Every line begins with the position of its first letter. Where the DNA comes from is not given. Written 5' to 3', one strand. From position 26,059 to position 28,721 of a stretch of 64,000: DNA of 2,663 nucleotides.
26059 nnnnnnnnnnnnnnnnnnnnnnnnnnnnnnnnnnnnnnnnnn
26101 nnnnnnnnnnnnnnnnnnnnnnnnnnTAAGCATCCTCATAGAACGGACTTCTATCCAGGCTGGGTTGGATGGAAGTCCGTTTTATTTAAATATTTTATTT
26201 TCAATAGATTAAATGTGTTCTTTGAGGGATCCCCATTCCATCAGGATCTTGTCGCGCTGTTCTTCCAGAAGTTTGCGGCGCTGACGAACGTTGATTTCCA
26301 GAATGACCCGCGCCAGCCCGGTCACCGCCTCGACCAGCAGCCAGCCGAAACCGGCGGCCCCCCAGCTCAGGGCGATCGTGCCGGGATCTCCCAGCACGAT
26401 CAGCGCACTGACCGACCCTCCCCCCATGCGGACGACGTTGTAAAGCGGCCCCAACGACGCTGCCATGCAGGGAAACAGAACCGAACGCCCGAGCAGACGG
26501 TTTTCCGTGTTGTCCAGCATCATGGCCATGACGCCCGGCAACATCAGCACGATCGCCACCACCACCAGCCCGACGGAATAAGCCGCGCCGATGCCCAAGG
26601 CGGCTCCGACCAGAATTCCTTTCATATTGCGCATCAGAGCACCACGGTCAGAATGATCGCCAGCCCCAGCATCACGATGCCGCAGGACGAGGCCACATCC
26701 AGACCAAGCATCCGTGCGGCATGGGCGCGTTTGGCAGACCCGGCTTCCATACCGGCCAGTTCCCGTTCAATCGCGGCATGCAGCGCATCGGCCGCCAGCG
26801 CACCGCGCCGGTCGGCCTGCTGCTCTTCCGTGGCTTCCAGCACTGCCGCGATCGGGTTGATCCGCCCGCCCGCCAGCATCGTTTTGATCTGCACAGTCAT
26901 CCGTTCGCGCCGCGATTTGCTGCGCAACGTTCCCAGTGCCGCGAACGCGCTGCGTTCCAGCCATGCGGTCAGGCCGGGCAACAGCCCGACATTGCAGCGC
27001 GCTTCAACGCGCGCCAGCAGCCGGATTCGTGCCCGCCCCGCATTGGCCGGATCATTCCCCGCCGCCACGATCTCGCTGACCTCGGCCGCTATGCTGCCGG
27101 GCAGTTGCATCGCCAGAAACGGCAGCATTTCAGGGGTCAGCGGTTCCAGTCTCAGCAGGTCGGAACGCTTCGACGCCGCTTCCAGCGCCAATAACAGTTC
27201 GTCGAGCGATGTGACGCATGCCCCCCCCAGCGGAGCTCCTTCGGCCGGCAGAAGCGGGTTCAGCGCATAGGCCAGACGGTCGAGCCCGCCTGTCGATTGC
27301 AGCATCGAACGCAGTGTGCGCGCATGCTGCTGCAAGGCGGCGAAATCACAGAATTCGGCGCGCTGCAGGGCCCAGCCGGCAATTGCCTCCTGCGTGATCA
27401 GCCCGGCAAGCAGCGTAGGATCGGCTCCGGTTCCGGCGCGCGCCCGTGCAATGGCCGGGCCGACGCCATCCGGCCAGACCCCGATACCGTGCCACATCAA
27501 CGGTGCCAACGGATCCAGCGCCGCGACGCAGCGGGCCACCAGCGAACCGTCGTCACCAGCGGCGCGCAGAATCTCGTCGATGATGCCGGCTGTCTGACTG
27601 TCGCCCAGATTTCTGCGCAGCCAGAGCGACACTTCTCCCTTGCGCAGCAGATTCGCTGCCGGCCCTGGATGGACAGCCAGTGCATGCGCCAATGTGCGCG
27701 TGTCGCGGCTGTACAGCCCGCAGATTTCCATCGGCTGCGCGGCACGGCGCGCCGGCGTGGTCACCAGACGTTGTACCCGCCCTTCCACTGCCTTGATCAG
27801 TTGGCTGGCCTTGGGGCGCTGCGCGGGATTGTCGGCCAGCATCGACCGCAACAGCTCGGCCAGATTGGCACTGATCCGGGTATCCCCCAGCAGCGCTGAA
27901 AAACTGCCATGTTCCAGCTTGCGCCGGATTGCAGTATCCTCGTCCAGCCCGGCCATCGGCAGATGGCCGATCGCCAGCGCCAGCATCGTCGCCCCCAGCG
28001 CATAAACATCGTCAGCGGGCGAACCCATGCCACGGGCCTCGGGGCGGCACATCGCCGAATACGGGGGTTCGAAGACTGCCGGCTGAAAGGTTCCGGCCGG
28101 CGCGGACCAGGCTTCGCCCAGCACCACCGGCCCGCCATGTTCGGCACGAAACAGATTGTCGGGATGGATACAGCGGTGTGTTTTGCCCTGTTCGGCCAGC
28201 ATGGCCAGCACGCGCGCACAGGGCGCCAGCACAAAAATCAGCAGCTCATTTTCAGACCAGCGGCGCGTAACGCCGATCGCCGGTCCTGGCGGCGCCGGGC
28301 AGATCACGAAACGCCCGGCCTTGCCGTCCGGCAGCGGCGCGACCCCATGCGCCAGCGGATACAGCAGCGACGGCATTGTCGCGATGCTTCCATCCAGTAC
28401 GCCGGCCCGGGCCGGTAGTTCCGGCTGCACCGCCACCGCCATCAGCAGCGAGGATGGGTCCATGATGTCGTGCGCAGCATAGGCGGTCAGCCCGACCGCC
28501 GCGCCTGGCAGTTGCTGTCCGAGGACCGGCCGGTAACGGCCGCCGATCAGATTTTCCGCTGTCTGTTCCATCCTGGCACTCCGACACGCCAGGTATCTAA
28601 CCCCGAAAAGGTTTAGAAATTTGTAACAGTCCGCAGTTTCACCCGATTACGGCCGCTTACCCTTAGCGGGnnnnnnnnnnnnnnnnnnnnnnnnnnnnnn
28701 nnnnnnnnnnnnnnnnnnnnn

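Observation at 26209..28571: Tail-anchored pseudokinase translationally coupled to a small polytopic membrane protein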

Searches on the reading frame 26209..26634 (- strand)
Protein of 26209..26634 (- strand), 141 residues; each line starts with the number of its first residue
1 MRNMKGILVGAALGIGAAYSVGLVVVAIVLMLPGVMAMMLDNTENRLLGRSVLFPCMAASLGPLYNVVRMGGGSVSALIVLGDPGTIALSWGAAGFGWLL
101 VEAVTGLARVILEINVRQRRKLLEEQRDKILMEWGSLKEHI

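Call 3: search_protein_families(library=pfam, proteins=[window:26209-26634:-], max_evalue=1)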
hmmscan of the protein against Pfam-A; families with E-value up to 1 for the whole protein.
window:26209-26634:- (141 aa): 1 family
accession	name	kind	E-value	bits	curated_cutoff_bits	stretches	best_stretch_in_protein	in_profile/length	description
PF19832.4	DUF6313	-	0.059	13.6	25.8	1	64-108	15-62/182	Family of unknown function (DUF6313)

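Call 4: search_protein_families(library=ncbifam, proteins=[window:26209-26634:-], max_evalue=1)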
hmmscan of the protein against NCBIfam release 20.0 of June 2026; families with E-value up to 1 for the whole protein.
window:26209-26634:- (141 aa): 1 family
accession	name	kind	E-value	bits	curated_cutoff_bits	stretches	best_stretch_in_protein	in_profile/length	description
NF004705.1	PRK06041.1-3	equivalog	0.036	13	400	1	18-79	214-272/465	archaellar assembly protein ArlJ/FlaJ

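Call 5: search_protein_families(library=padloc, proteins=[window:26209-26634:-], max_evalue=1)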
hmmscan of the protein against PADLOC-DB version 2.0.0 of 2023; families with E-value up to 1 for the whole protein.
window:26209-26634:- (141 aa): 0 families

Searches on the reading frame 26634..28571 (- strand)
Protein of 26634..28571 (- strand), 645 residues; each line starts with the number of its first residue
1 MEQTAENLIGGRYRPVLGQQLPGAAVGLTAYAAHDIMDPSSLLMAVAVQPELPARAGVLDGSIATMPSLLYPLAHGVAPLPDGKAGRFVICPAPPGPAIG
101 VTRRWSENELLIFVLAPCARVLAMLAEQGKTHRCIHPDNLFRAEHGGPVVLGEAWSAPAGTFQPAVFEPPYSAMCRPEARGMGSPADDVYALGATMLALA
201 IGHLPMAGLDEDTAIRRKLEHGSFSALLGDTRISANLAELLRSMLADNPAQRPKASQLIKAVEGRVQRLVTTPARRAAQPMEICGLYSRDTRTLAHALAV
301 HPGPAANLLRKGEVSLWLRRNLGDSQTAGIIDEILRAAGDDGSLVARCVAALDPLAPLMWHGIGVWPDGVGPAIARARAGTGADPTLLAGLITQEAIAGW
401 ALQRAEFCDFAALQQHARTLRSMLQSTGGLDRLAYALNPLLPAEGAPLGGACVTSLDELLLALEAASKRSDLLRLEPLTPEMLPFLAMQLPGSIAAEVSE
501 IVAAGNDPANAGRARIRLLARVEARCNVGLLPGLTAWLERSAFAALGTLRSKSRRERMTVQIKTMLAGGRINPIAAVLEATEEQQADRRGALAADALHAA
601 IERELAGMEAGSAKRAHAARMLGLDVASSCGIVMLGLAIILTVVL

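Call 3: search_protein_families(library=pfam, proteins=[window:26634-28571:-], max_evalue=1)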
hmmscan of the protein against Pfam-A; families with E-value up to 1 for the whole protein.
window:26634-28571:- (645 aa): 2 families
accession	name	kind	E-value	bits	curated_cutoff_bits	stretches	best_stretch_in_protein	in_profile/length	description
PF00069.31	Pkinase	-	7.5e-06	26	31.7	1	116-260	105-259/263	Protein kinase domain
PF07714.23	PK_Tyr_Ser-Thr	-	0.12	12.1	23.1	1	186-260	184-256/258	Protein tyrosine and serine/threonine kinase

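Call 4: search_protein_families(library=ncbifam, proteins=[window:26634-28571:-], max_evalue=1)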
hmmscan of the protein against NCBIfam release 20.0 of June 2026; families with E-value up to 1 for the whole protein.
window:26634-28571:- (645 aa): 2 families
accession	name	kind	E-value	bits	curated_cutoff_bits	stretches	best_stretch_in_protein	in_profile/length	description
NF038150.1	lanthi_synth_IV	equivalog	6.6e-12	44.6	650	1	119-296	308-479/851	class IV lanthionine synthetase LanL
NF047741.1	antiphage_MADS6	equivalog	2e-10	39.8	460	1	114-272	304-467/612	methylation-associated defense system protein kinase MAD6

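Call 5: search_protein_families(library=padloc, proteins=[window:26634-28571:-], max_evalue=1)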
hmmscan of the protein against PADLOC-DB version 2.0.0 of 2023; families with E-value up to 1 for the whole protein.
window:26634-28571:- (645 aa): 11 families
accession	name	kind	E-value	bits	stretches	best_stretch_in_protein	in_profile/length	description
PDLC04138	mad6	-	3.3e-11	40.8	1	184-279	234-327/659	mads_6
PDLC03920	MkoA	-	4e-11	40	1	119-283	132-294/1112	-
PDLC04044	PD-T4-6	-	6.1e-10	36.8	1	115-280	144-306/372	-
PDLC04054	PD-T4-6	-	6.8e-09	33.6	1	114-279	116-288/347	-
PDLC04053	PD-T4-6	-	1.4e-06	26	1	118-277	119-283/311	-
PDLC04042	PD-T4-6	-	3.9e-06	24.7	1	185-271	191-278/292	-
PDLC04062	PD-T4-6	-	9.1e-06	23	1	115-257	143-284/450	-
PDLC04045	PD-T4-6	-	0.00013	19.1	2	181-261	221-294/350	-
PDLC04051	PD-T4-6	-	0.00019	18.5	1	119-259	147-287/476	-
PDLC04050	PD-T4-6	-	0.0043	14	1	187-260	247-320/480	-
PDLC04047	PD-T4-6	-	0.014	12.5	1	185-253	191-259/327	-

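Call 6: find_homologous_proteins(query=window:26634-28571:-)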
Query window:26634-28571:- (645 aa): 280 proteins with E <= 0.001 among 8000 candidates; the best 120 are listed.
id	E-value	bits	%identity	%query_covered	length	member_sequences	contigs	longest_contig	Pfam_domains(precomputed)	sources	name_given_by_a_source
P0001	0.0e+0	1400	100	100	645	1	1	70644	PF00069.32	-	-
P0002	0.0e+0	1029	74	100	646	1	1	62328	-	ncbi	-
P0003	9.9e-167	575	49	100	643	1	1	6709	-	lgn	-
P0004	3.6e-164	566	49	98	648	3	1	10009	-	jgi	-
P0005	1.2e-162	561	48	99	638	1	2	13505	PF00069.32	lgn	-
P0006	3.3e-157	543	47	100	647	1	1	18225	-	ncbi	-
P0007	9.6e-135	469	44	96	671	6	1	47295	PF00069.32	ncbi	-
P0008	1.1e-134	469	43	98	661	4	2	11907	-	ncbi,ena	-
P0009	3.8e-133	464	43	97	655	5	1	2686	-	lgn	-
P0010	3.0e-130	454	43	92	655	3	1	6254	PF00069.32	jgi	jgi:hypothetical protein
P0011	6.8e-130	453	42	98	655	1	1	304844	-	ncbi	-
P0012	1.6e-129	452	43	96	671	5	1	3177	PF00069.32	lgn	-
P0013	2.2e-129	451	43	98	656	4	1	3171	-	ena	-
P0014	6.2e-128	446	43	99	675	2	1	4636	-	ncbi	-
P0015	1.7e-126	442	43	99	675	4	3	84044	-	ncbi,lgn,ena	-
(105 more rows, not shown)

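Call 7: search_solved_structures(query=window:26634-28571:-, max_evalue=1, show_alignments=2)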
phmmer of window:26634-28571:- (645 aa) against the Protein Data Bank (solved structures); distinct sequences matched with E-value up to 1: 76 (the best 60 are shown).
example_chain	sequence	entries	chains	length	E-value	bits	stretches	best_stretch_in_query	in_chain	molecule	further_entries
8wf4_A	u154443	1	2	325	0.00024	23.3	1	105-260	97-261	Ribosomal protein S6 kinase alpha-1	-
2wnt_A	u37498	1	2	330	0.00026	23.2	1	105-260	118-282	RIBOSOMAL PROTEIN S6 KINASE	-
4nif_A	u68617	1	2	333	0.00026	23.2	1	105-260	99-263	Ribosomal protein S6 kinase alpha-1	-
3rny_A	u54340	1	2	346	0.00028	23.1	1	105-260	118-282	Ribosomal protein S6 kinase alpha-1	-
8xey_A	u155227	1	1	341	0.0027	19.8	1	106-258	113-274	Ribosomal protein S6 kinase alpha-3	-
2qr7_A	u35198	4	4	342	0.0027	19.8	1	106-258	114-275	Ribosomal protein S6 kinase alpha-3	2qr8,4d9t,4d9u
4jg8_A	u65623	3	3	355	0.0029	19.7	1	106-258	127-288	Ribosomal protein S6 kinase alpha-3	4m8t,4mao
4jg6_A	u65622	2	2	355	0.003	19.7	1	106-258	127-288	Ribosomal protein S6 kinase alpha-3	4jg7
5o1s_A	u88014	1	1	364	0.0032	19.6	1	106-258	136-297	Ribosomal protein S6 kinase alpha-3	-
4pdp_A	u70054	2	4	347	0.017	17.2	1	178-258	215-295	Serine/threonine-protein kinase RAD53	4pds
5xzv_A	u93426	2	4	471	0.035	16.2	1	178-258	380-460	Serine/threonine-protein kinase RAD53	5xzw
5l2q_C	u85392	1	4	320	0.039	16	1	169-263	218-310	Serine/threonine-protein kinase 40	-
3f3z_A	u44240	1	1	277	0.077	15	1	131-259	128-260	Calcium/calmodulin-dependent protein kinase with a kinase domain and 4 calmodulin like EF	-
3f61_A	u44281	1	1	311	0.078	15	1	112-263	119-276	Serine/threonine-protein kinase pknB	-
2qg5_A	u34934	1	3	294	0.089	14.8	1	131-259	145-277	Calcium/calmodulin-dependent protein kinase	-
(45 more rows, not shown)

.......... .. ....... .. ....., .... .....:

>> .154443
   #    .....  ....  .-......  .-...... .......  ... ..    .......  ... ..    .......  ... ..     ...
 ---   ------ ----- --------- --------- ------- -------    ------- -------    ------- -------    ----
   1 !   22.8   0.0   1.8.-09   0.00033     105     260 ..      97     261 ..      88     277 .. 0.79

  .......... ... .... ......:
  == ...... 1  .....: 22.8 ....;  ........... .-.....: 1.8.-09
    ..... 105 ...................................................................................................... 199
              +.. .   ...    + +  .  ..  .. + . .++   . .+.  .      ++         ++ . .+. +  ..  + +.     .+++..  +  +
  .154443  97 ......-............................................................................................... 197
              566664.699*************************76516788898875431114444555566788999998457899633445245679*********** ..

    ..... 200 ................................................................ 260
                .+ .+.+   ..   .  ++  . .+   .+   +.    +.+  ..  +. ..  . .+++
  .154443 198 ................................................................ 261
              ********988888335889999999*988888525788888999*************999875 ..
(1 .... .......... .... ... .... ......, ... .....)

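Call 19: find_related_loci(query=A1, collection=genome_contigs, flank=6000)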
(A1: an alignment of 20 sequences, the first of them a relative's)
Query A1 (645 aa) in genome_contigs; peptide patterns used: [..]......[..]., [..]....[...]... (x = any residue, [..] = any of these).
206 stretches matched a pattern; 155 encode a relative of the query (tblastn E <= 1e-3); the best 80 are kept; 80 distinct loci.
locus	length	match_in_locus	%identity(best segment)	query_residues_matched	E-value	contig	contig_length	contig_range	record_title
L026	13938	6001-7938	74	1-645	0e+0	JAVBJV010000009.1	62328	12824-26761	MAG: Acetobacteraceae bacterium isolate GLO_MAG_00110 c_000003042090, whole genome shotgun sequence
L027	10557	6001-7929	47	1-645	1e-141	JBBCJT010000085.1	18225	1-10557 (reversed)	MAG: Rhodovastum atsumiense isolate MAG_CPA_44 P10A_000000019844, whole genome shotgun sequence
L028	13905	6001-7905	42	5-635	2e-127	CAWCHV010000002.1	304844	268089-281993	MAG: uncultured Alphaproteobacteria bacterium isolate MFD09603.bin.1.365 genome assembly, contig: contig_1244, whole gen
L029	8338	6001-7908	43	4-635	1e-124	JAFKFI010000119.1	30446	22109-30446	MAG: Alphaproteobacteria bacterium isolate SCN18_30_10_14_R2_B_67_12_A SCN18_30_10_14_R2_B_scaffold_1314, whole genome s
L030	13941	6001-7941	40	6-644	2e-124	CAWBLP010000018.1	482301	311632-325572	MAG: uncultured Alphaproteobacteria bacterium isolate MFD02416.bin.1.382 genome assembly, contig: contig_10871, whole ge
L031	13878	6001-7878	42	7-623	6e-123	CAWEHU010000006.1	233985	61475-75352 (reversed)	MAG: uncultured Alphaproteobacteria bacterium isolate MFD08669.bin.2.15 genome assembly, contig: contig_16531, whole gen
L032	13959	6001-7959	43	5-644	1e-122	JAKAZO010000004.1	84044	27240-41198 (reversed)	MAG: Proteobacteria bacterium isolate ZJ1.bin42 NODE_254_length_84044_cov_19.771453, whole genome shotgun sequence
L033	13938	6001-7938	40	5-639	3e-120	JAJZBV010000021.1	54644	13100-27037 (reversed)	MAG: Proteobacteria bacterium isolate JA1.bin30 NODE_386_length_54644_cov_44.125814, whole genome shotgun sequence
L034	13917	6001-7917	40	6-635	3e-119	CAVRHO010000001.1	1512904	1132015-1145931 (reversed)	MAG: uncultured Alphaproteobacteria bacterium isolate MFD05684.bin.1.351 genome assembly, contig: contig_16202, whole ge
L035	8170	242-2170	42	5-629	4e-121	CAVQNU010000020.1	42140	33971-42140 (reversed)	MAG: uncultured Alphaproteobacteria bacterium isolate MFD01223.bin.2.73 genome assembly, contig: contig_3296, whole geno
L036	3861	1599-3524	43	3-627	2e-121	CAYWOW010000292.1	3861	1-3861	MAG TPA_asm: uncultured Acetobacteraceae bacterium isolate binchicken_co3_425 genome assembly, contig: NODE_79406_length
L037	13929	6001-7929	42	5-629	7e-118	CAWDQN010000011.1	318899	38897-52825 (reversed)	MAG: uncultured Alphaproteobacteria bacterium isolate MFD01223.bin.2.90 genome assembly, contig: contig_2917, whole geno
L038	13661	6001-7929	40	8-639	3e-116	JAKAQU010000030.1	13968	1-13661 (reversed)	MAG: Proteobacteria bacterium isolate YF2.bin92 NODE_4397_length_13968_cov_1.994076, whole genome shotgun sequence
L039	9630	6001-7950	41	8-644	1e-116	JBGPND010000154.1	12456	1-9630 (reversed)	MAG: Acetobacteraceae bacterium isolate OBJ_0618_7090110_222 k141_4238998_length_12456_cov_72.3198, whole genome shotgun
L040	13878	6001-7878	40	3-623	4e-116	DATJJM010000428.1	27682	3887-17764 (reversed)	MAG TPA_asm: Acetobacteraceae bacterium isolate SMAG_U15566 k141_8407829, whole genome shotgun sequence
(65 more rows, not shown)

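Call 25: predict_structure(alignment_id=A1)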
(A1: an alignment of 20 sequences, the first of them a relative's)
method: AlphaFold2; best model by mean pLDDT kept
length: 645 residues; sequences in the alignment: 20
mean_pLDDT: 84.8   pTM: 0.77
mean pLDDT of the five models: 84.8, 84.5, 82.2, 77.7, 65.8
residues with pLDDT >= 90: 229; 70-90: 358; 50-70: 52; < 50: 6
segments of 3 or more residues with pLDDT < 50: 1-3, 164-166
pLDDT, mean of each block of 10 residues (from residue 1): 61 88 75 88 85 65 77 85 84 87 90 93 87 84 82 72 58 69 79 93 87 86 88 89 87 89 68 78 92 93 93 95 93 86 92 87 80 83 85 91 85 92 89 87 88 90 92 90 92 86 83 93 89 93 88 90 92 91 85 88 82 72 76 76 69
secondary structure, 60 per line:
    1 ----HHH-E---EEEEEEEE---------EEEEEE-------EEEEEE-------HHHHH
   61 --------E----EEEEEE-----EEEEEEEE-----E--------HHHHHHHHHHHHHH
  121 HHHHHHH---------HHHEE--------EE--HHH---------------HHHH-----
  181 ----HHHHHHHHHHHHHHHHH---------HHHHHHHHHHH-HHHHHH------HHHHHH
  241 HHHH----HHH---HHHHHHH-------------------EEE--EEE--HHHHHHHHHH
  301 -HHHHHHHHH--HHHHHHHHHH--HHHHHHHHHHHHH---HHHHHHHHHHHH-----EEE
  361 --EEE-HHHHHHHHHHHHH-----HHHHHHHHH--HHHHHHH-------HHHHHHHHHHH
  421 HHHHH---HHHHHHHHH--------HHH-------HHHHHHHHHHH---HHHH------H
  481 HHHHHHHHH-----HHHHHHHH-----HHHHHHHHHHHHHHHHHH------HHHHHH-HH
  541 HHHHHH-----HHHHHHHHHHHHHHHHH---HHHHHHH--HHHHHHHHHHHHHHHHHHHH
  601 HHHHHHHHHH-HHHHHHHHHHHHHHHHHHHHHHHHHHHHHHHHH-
elements in order: E13-20 E30-35 E43-48 H56-60 E74-79 E85-92 H107-127 H172-175 H185-201 H211-221 H223-228 H235-244 H255-261 E281-283 E286-288 H291-300 H302-310 H313-322 H325-337 H341-352 E358-360 E363-365 H367-379 H385-393 H396-402 H410-425 H429-437 H456-466 H470-473 H480-489 H495-502 H508-525 H532-537 H539-546 H552-568 H572-578 H581-610 H612-644

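Call 28: fold_search(model_id=the predicted structure, library=pdb)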
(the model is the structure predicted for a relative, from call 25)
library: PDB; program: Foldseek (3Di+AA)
matches with E <= 10: 1977; with E <= 0.001: 1950
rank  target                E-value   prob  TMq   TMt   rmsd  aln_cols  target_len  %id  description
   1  5o23_B                1.2e-08  1.00  0.30  0.64   4.6       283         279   17  Crystal structure of WNK3 kinase domain in a monophosphorylated apo state (released 2017-06-28)
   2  2pzi_B                2.1e-08  1.00  0.27  0.27  26.5       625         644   13  Crystal Structure of Protein kinase PknG from Mycobacterium tuberculosis in Complex with Tetrahydrobenzothiophene AX20 (released 2007-07-24)
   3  6i2p_B                2.3e-08  1.00  0.29  0.65   6.8       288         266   17  Crystal structure of the Mycobacterium tuberculosis PknB kinase domain (L33E mutant) in complex with its substrate Gar (released 2019-05-22)
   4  6i2p_A                2.8e-08  1.00  0.29  0.63   6.7       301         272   17  Crystal structure of the Mycobacterium tuberculosis PknB kinase domain (L33E mutant) in complex with its substrate Gar (released 2019-05-22)
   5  3f61                  3.9e-08  1.00  0.30  0.64   6.3       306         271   17  Crystal Structure of M. tuberculosis PknB Leu33Asp/Val222Asp double mutant in complex with ADP (released 2008-12-02)
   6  4o0r_B                4.4e-08  1.00  0.30  0.63   4.8       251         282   17  Back pocket flexibility provides group-II PAK selectivity for type 1 kinase inhibitors (released 2014-02-12)
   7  4u44_B                4.4e-08  1.00  0.30  0.61   5.9       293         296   15  MAP4K4 in complex with inhibitor (compound 16) (released 2014-09-03)
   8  5ime_B                4.6e-08  1.00  0.29  0.60   5.9       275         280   17  Crystal structure of P21-activated kinase 1 (PAK1) in complex with compound 9 (released 2016-05-25)
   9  1f3m_C                5.3e-08  1.00  0.29  0.60   5.3       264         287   17  CRYSTAL STRUCTURE OF HUMAN SERINE/THREONINE KINASE PAK1 (released 2000-06-29)
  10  3dj7                  5.3e-08  1.00  0.29  0.67   6.1       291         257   14  Crystal structure of the mouse Aurora-A catalytic domain (Asn186->Gly, Lys240->Arg, Met302->Leu) in complex with Compoun (released 2009-05-05)
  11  3myg                  5.8e-08  1.00  0.28  0.65   5.7       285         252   16  Aurora A Kinase complexed with SCH 1473759 (released 2010-07-21)
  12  4u44_A                6.0e-08  1.00  0.30  0.63   5.4       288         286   14  MAP4K4 in complex with inhibitor (compound 16) (released 2014-09-03)
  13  2fum_A                6.6e-08  1.00  0.30  0.68   5.4       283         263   16  Catalytic domain of protein kinase PknB from Mycobacterium tuberculosis in complex with mitoxantrone (released 2006-08-01)
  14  1f3m_D                8.2e-08  1.00  0.28  0.57   5.9       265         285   17  CRYSTAL STRUCTURE OF HUMAN SERINE/THREONINE KINASE PAK1 (released 2000-06-29)
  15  28oq_A                8.6e-08  1.00  0.27  0.56   5.8       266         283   16  Protein Kinaze domain PAK1 complexed with NVS inhibitor (released 2026-04-01)
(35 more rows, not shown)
